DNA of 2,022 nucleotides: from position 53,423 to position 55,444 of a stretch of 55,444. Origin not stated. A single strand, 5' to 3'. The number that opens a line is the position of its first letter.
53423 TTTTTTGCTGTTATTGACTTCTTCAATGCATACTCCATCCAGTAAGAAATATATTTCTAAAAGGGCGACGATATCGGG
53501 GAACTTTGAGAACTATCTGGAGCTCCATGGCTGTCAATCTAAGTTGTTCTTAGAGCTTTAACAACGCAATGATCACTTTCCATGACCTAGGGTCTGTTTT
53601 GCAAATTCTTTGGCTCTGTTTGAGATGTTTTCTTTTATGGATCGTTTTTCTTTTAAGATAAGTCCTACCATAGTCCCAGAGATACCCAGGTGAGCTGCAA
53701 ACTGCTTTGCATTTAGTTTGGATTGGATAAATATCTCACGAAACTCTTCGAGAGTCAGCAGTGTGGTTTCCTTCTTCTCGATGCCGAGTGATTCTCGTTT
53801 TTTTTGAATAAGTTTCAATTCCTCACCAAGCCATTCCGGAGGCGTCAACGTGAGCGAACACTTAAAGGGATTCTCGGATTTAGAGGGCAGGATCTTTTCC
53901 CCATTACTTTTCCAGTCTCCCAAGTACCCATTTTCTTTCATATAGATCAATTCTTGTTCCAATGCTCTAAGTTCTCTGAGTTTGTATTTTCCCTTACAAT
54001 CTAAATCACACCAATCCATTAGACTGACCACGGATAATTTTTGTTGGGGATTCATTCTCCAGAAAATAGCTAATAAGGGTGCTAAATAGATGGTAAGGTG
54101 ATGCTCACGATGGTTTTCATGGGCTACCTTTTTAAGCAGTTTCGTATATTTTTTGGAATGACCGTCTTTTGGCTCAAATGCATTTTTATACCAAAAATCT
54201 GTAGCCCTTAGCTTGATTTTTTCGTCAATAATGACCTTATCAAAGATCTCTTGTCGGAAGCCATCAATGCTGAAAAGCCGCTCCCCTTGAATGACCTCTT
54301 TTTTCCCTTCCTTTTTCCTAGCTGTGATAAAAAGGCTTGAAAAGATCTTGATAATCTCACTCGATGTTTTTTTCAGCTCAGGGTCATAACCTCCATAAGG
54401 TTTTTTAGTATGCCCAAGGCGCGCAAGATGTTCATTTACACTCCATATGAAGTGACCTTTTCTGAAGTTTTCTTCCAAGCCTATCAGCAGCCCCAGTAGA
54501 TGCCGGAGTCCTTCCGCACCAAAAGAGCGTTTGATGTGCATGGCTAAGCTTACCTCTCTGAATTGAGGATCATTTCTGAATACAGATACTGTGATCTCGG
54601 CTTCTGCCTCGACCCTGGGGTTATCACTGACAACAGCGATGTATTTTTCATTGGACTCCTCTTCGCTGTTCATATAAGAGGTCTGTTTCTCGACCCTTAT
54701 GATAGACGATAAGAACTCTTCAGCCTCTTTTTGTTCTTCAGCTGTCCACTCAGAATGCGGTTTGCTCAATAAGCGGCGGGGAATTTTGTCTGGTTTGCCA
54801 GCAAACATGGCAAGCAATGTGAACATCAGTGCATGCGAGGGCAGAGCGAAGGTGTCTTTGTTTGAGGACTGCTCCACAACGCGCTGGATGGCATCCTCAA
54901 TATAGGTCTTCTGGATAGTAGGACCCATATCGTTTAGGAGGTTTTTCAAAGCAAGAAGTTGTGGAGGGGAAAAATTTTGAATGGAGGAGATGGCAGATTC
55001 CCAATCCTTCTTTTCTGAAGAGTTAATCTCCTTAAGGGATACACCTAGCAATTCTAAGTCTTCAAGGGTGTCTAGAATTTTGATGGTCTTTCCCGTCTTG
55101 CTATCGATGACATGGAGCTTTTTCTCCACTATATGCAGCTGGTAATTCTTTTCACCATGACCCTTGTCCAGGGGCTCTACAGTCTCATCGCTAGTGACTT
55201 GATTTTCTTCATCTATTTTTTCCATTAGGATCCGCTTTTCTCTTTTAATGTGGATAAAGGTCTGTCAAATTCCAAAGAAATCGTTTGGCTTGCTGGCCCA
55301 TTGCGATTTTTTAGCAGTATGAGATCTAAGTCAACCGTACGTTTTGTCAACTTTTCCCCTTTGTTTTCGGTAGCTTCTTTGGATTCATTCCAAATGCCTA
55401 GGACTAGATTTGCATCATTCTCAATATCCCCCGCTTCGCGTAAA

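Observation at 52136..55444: Replication-origin-like module: DnaB-like helicase, HTH protein and a 1.3-kb array of 151-bp iteron-like tandem repeats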

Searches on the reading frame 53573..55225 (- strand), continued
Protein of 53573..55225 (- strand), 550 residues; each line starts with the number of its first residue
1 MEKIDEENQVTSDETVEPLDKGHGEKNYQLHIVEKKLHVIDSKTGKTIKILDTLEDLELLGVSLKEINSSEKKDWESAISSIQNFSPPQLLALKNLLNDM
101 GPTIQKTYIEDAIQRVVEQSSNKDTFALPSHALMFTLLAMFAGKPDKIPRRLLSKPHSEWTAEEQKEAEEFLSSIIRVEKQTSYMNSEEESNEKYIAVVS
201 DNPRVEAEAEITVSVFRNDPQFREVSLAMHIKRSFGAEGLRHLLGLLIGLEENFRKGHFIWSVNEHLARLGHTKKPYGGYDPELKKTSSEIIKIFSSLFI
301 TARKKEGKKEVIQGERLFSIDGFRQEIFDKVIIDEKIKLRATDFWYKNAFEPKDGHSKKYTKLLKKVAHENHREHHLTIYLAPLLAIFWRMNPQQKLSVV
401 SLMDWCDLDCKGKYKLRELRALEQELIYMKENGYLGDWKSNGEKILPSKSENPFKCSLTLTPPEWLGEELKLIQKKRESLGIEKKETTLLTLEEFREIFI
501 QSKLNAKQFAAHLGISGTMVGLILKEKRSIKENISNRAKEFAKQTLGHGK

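Call 48: search_solved_structures(query=A1, max_evalue=1)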
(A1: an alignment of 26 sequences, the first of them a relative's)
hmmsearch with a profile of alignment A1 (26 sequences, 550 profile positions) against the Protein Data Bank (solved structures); distinct sequences matched with E-value up to 1: 10.
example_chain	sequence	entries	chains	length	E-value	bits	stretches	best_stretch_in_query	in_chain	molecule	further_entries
3cec_A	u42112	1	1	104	0.0005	21.9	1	497-541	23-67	Putative antidote protein of plasmid maintenance system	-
8tac_A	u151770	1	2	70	0.00053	21.8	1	495-543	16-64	DBP48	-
3trb_A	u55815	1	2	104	0.0028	19.4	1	505-545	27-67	Virulence-associated protein I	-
28tn_A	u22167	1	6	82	0.0033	19.2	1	495-546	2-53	lambda repressor-like protein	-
4mcx_A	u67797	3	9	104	0.06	15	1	502-543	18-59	Antidote protein | Antitoxin HigA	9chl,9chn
6chv_A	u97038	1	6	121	0.079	14.6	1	501-543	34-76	Antitoxin HigA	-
4mct_A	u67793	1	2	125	0.081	14.6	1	502-543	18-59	Antidote protein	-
6cf1_A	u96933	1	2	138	0.1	14.2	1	502-543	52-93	Antitoxin HigA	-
8jfr_B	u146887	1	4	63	0.22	13.2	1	501-546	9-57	AcrIIA15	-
2auw_A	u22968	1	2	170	0.3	12.7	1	467-532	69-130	hypothetical protein NE0471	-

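Call 49: search_protein_families(library=ncbifam, proteins=[window:53573-55225:-, L001:4999-5499:+, L001:10863-12149:-], max_evalue=0.1)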
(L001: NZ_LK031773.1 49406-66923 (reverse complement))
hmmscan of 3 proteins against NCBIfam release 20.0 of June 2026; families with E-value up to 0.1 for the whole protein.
window:53573-55225:- (550 aa): 0 families

L001:4999-5499:+ (166 aa): 2 families
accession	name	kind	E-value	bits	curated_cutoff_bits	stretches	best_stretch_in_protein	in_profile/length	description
NF009976.0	PRK13441.1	equivalog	0.036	13.8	153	1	107-159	19-69/182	F0F1 ATP synthase subunit delta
TIGR00417.1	speE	equivalog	0.07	12.4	249.55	1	61-119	169-224/271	spermidine synthase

L001:10863-12149:- (428 aa): 1 family
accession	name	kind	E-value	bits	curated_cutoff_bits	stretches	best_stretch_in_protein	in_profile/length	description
NF003233.0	PRK04195.2-3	equivalog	1.8e-05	23.8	471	1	7-64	27-83/504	replication factor C large subunit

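Call 55: list_cluster_members(proteins=[P0001, P0010, P0037])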
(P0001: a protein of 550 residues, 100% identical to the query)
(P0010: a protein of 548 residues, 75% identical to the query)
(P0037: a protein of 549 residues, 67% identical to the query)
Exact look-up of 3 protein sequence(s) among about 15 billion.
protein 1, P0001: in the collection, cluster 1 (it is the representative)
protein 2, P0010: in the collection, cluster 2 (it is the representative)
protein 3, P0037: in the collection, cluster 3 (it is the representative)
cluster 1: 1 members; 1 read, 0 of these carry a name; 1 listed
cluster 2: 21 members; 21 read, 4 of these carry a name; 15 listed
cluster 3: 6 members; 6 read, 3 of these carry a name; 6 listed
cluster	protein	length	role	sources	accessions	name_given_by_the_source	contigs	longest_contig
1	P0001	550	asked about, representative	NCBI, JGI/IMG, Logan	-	-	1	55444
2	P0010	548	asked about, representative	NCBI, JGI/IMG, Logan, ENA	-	-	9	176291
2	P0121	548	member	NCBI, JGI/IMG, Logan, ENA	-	hypothetical protein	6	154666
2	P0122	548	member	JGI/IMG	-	hypothetical protein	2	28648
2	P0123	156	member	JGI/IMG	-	hypothetical protein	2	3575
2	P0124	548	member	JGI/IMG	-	hypothetical protein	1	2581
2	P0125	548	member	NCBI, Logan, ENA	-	-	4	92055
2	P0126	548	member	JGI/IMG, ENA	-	-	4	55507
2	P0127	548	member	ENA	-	-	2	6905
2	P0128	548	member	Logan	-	-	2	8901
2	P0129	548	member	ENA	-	-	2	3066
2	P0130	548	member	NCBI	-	-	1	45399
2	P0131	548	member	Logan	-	-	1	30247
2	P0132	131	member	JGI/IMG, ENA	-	-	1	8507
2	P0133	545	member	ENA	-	-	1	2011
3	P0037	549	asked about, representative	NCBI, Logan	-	-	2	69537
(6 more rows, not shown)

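Call 56: find_encoding_contigs(protein=P0001, flank=3000, max_places=3)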
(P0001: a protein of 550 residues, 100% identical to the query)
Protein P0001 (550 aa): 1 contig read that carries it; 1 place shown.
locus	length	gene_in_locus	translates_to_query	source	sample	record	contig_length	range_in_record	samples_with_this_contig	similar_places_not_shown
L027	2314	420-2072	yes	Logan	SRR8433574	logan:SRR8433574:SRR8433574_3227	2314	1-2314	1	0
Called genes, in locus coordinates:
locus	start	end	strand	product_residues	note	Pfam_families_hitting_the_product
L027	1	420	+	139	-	?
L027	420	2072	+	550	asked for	-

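Call 70: find_encoding_contigs(protein=P0003, flank=5000, max_places=2)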
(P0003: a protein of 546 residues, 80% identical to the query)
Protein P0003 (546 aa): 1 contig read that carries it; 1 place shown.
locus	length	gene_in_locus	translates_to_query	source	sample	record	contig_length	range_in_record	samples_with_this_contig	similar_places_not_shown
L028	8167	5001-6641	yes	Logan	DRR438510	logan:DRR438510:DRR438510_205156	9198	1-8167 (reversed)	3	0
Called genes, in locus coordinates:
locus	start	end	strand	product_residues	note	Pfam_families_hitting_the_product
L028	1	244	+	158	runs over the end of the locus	-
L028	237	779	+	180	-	PF02600:DsbB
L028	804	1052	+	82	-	-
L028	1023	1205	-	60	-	-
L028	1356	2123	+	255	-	PF00142:Fer4_NifH, PF01656:CbiA, PF02374:ArsA_ATPase (weak), PF06564:CBP_BcsQ, PF09140:MipZ, PF10609:ParA, PF13614:AAA_31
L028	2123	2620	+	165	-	-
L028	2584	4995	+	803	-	PF01807:Zn_ribbon_DnaG, PF13362:Toprim_3 (weak), PF13662:Toprim_4 (weak), PF03796:DnaB_C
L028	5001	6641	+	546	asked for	-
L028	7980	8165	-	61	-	?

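Call 71: find_encoding_contigs(protein=P0006, flank=5000, max_places=2)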
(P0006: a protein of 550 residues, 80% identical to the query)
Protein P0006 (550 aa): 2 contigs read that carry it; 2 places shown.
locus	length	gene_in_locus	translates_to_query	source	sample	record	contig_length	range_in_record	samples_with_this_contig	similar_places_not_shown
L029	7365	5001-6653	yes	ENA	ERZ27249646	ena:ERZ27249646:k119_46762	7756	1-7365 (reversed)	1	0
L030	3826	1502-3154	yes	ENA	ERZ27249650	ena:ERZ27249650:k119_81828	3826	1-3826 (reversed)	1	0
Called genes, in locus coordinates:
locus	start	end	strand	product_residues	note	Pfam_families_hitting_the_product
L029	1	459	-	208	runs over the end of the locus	-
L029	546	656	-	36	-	-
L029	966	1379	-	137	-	-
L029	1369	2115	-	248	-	PF00142:Fer4_NifH, PF01656:CbiA, PF02374:ArsA_ATPase (faint), PF06564:CBP_BcsQ (weak), PF09140:MipZ, PF10609:ParA (weak), PF13614:AAA_31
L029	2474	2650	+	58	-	-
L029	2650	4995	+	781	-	PF01807:Zn_ribbon_DnaG, PF13155:Toprim_2 (weak), PF13362:Toprim_3 (weak), PF13662:Toprim_4 (weak), PF03796:DnaB_C, PF06745:ATPase (faint)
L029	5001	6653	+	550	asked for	-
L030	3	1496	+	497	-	?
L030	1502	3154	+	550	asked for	-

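Call 72: find_encoding_contigs(protein=P0002, flank=5000, max_places=2)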
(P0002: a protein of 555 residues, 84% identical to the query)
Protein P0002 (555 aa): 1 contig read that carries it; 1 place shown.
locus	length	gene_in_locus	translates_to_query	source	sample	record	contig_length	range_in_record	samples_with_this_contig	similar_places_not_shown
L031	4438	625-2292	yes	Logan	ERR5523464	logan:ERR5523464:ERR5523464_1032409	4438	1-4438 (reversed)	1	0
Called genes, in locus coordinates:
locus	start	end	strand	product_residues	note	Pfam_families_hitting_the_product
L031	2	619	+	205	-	?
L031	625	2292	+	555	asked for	-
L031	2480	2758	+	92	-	PF01527:HTH_Tnp_1, PF13518:HTH_28 (faint)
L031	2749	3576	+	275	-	PF13276:HTH_21, PF00665:rve, PF13683:rve_3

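Call 76: search_protein_families(library=pfam, proteins=[L022:1666-4035:+, L022:4040-4813:+, L022:5417-6172:+, L022:6177-6611:+, L022:6608-8380:+, L022:9398-11890:+, L022:11881-14913:+, L023:11-1174:+, L023:1176-2636:+, L023:4369-5232:+], max_evalue=0.001)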
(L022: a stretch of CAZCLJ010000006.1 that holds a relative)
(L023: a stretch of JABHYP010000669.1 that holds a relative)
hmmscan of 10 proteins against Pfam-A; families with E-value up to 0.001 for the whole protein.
L022:1666-4035:+ (789 aa): 6 families
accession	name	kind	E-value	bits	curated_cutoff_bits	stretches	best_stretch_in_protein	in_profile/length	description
PF03796.21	DnaB_C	-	3e-32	112.4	27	1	484-780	1-247/255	DnaB-like helicase C terminal domain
PF13155.12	Toprim_2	-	3.9e-19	69.2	22.1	1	242-329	1-88/88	Toprim-like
PF13662.12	Toprim_4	-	4.2e-13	49.8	25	1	240-317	2-84/85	Toprim domain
PF13362.12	Toprim_3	-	6.3e-10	39.8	27.2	1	241-331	2-91/95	Toprim domain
PF01751.28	Toprim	-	2.8e-09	37.4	23.1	1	240-317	1-94/96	Toprim domain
PF08275.17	DNAG_N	-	3.4e-05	24.4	26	1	131-218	10-107/128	DNA primase catalytic core, N-terminal domain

L022:4040-4813:+ (257 aa): 1 family
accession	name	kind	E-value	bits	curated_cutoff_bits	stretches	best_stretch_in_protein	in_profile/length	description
PF12686.12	DUF3800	-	2.3e-20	74.2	21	1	17-225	1-149/149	Protein of unknown function (DUF3800)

L022:5417-6172:+ (251 aa): 10 families
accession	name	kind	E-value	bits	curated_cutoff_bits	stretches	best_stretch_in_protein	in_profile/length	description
PF13614.12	AAA_31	-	5.7e-54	183.2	27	1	3-175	2-177/177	AAA domain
PF01656.29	CbiA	-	3.7e-22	79.1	25.4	1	6-224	2-123/125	CobQ/CobB/MinD/ParA nucleotide binding domain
PF06564.18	CBP_BcsQ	-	9.9e-16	58.4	21.3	1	6-244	5-231/234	Cellulose biosynthesis protein BcsQ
PF09140.17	MipZ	-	8.2e-11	42.1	20.7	1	6-159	4-142/262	ATPase MipZ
PF00142.24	Fer4_NifH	-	1.7e-10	41.3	25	1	11-69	8-65/271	4Fe-4S iron sulfur cluster binding proteins, NifH/frxC family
PF10609.15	ParA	-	2.1e-10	40.9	27.1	1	3-245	4-244/246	NUBPL iron-transfer P-loop NTPase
PF02374.21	ArsA_ATPase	-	1.6e-06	28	24.3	1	7-71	5-53/305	Anion-transporting ATPase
PF07015.17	VirC1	-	0.00023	21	24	1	4-123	3-112/231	VirC1 protein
PF11385.13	DUF3189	-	0.00069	19.8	23.2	0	20-59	79-119/147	Protein of unknown function (DUF3189)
PF00448.28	SRP54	-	0.00088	19.4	22.7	0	114-186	81-153/196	SRP54-type protein, GTPase domain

L022:6177-6611:+ (144 aa): 1 family
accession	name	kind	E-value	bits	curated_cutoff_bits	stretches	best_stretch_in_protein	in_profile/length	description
PF16991.10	SIR4_SID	-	9.4e-05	23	27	1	31-134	8-112/163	Sir4 SID domain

L022:6608-8380:+ (590 aa): 1 family
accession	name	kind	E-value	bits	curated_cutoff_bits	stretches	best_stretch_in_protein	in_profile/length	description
PF01381.28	HTH_3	-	1.5e-05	25.4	23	1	538-575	7-44/55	Helix-turn-helix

L022:9398-11890:+ (830 aa): 1 family
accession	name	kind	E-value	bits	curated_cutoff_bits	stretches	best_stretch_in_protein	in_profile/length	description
PF01555.25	N6_N4_Mtase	-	1.5e-34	120.4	26.7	1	412-687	1-215/221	DNA methylase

L022:11881-14913:+ (1010 aa): 3 families
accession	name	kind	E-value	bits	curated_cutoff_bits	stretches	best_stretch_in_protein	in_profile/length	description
PF04851.21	ResIII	-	2e-17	64.1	22.5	1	39-283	3-163/164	Type III restriction enzyme, res subunit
PF18766.7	SWI2_SNF2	-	2.3e-08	34.4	26.7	1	127-262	23-137/221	SWI2/SNF2 ATPase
PF00270.35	DEAD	-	3.1e-06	27.5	26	1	125-286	17-164/167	DEAD/DEAH box helicase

L023:11-1174:+ (387 aa): 2 families
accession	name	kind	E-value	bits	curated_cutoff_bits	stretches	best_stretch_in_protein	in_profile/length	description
PF03796.21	DnaB_C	-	2.3e-19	70.2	27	1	138-385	11-254/255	DnaB-like helicase C terminal domain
PF10410.14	DnaB_bind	-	5.8e-06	26.9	20.6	1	29-70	1-42/56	DnaB-helicase binding domain of primase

L023:1176-2636:+ (486 aa): 0 families

L023:4369-5232:+ (287 aa): 3 families
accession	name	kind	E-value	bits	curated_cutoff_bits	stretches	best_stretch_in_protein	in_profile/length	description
PF06685.17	DUF1186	-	8.4e-65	219.2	22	1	1-243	1-243/247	Protein of unknown function (DUF1186)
PF02810.21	SEC-C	-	7.3e-10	39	20.4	1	269-287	1-19/19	SEC-C motif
PF14497.11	GST_C_3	-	0.00016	22.2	21.6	0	148-222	27-97/104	Glutathione S-transferase, C-terminal domain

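Call 91: predict_structure(alignment_id=A5)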
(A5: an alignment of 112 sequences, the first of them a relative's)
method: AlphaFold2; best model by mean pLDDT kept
length: 550 residues; sequences in the alignment: 112
mean_pLDDT: 65.9   pTM: 0.51
mean pLDDT of the five models: 65.9, 64.8, 63.4, 62.8, 61.3
residues with pLDDT >= 90: 97; 70-90: 170; 50-70: 125; < 50: 158
segments of 3 or more residues with pLDDT < 50: 1-27, 31-36, 121-159, 167-185, 188-232, 350-355, 477-486, 548-550
pLDDT, mean of each block of 10 residues (from residue 1): 31 28 39 51 58 56 56 67 68 73 66 68 33 41 39 43 53 34 45 35 32 39 35 62 84 77 92 90 87 67 58 66 80 83 58 54 86 87 79 78 78 93 95 93 91 93 83 56 52 90 90 90 90 87 67
secondary structure, 60 per line:
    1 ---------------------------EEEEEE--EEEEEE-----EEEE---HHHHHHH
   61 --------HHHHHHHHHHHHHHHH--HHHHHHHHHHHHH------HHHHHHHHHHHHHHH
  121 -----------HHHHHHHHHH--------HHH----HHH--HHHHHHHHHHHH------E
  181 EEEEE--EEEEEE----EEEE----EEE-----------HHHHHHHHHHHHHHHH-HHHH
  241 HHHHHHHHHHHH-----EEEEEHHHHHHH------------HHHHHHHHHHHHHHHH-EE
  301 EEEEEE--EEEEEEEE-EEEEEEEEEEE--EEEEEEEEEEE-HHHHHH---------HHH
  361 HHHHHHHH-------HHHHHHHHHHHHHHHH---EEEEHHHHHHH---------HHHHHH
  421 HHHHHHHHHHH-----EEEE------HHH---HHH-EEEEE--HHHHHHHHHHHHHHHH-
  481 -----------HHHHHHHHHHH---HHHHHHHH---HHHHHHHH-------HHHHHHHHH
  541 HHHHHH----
elements in order: E28-33 E36-41 E47-50 H54-60 H69-84 H87-99 H106-120 H132-141 H162-173 E180-185 E188-193 E198-201 E206-208 H220-235 H237-252 E258-262 H263-269 H282-297 E299-306 E309-316 E318-328 E331-341 H343-348 H358-368 H376-391 E395-398 H399-405 H415-431 E437-440 E457-461 H464-479 H492-502 H506-513 H517-524 H532-546

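Call 103: search_dna_similar(query=window:53573-55225:-, collection=phages, mode=protein, max_evalue=0.001)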
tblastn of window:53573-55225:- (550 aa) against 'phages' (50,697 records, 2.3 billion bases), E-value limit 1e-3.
No match.

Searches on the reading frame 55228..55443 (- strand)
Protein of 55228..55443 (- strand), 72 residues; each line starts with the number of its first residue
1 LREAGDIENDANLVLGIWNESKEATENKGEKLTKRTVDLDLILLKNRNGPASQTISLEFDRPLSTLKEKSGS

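Call 11: search_protein_families(library=pfam, proteins=[window:55228-55443:-], max_evalue=0.01)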
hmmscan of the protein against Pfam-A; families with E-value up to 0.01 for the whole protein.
window:55228-55443:- (72 aa): 1 family
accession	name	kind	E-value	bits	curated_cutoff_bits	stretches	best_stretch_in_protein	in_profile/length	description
PF03796.21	DnaB_C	-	1.3e-07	31.7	27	1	1-64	195-251/255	DnaB-like helicase C terminal domain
